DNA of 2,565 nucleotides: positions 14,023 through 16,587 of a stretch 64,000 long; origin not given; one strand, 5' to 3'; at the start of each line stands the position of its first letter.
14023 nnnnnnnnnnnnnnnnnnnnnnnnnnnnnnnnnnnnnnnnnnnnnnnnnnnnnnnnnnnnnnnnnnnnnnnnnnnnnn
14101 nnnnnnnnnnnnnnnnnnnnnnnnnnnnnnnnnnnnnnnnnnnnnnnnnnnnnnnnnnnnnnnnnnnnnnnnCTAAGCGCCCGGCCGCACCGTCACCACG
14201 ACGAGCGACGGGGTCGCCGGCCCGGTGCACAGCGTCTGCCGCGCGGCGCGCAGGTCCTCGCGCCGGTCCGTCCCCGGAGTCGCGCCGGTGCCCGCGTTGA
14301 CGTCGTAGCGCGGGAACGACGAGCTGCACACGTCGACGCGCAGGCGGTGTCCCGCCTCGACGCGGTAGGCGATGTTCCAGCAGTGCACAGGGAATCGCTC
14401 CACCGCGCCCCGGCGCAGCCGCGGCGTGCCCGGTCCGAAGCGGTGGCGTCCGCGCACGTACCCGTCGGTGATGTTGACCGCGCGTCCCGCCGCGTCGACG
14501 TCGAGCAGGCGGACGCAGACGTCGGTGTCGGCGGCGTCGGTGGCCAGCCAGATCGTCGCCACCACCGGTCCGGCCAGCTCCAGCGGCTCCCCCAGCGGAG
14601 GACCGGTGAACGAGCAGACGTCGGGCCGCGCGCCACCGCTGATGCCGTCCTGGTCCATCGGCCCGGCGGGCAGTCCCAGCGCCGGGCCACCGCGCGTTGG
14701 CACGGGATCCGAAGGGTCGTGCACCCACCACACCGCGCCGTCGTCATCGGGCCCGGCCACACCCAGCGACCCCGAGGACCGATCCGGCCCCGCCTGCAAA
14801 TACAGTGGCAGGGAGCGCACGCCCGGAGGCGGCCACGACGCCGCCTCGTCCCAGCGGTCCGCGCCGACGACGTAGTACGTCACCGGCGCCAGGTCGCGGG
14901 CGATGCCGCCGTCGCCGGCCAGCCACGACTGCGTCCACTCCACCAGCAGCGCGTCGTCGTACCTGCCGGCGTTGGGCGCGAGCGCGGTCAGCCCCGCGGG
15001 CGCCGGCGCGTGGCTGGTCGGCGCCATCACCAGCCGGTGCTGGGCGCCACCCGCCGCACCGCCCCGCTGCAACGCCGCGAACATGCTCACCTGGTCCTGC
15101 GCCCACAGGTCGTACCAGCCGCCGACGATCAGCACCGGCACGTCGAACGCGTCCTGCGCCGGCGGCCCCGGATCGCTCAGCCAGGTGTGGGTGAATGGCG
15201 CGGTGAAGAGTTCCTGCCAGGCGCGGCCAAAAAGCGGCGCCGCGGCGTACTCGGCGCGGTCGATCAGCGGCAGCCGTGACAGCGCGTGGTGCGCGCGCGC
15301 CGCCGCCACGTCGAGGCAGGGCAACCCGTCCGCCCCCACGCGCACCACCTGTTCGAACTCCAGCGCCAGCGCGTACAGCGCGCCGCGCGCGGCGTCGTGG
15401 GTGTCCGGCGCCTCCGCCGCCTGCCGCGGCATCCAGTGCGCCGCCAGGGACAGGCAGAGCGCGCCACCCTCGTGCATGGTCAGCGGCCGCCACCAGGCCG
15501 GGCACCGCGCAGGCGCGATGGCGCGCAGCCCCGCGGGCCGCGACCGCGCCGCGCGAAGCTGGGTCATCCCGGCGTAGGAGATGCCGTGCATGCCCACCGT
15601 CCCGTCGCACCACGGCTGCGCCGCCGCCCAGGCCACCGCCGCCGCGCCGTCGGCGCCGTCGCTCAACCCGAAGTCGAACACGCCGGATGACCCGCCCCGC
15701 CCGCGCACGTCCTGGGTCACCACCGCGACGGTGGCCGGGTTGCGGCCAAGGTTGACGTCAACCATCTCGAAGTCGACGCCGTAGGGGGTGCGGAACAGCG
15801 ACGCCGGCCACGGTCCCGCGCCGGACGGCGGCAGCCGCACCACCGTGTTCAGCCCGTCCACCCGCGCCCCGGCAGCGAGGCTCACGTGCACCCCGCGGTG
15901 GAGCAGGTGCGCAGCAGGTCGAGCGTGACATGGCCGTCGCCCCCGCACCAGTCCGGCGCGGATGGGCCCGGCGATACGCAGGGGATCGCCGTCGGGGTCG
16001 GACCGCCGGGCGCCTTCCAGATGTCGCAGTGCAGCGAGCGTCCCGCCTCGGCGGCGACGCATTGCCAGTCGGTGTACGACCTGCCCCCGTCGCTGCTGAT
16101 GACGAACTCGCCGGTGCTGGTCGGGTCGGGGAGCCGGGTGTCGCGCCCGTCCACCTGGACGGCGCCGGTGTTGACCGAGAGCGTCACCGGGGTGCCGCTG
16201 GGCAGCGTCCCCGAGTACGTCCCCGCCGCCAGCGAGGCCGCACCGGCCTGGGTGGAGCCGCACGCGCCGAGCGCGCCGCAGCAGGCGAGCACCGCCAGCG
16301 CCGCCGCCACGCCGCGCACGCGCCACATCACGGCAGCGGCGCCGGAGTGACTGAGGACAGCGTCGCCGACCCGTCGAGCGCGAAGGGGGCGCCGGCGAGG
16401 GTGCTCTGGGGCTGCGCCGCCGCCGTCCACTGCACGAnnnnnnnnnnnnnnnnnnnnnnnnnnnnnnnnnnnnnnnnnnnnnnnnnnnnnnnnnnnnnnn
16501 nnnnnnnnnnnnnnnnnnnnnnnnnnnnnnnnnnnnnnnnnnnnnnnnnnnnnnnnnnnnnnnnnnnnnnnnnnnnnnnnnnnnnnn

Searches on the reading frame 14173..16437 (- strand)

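Call 78: search_protein_families(library=pfam, proteins=[window:14173-16437:-], max_evalue=0.00001)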
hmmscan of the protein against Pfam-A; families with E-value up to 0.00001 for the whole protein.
window:14173-16437:- (754 aa): 2 families
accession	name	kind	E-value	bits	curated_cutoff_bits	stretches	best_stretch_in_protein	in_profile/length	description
PF02129.25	Peptidase_S15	-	2.3e-38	132.8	23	1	196-477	5-261/262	X-Pro dipeptidyl-peptidase (S15 family)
PF08530.16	PepX_C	-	6.3e-31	108.4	22.5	1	515-746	5-216/217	X-Pro dipeptidyl-peptidase C-terminal non-catalytic domain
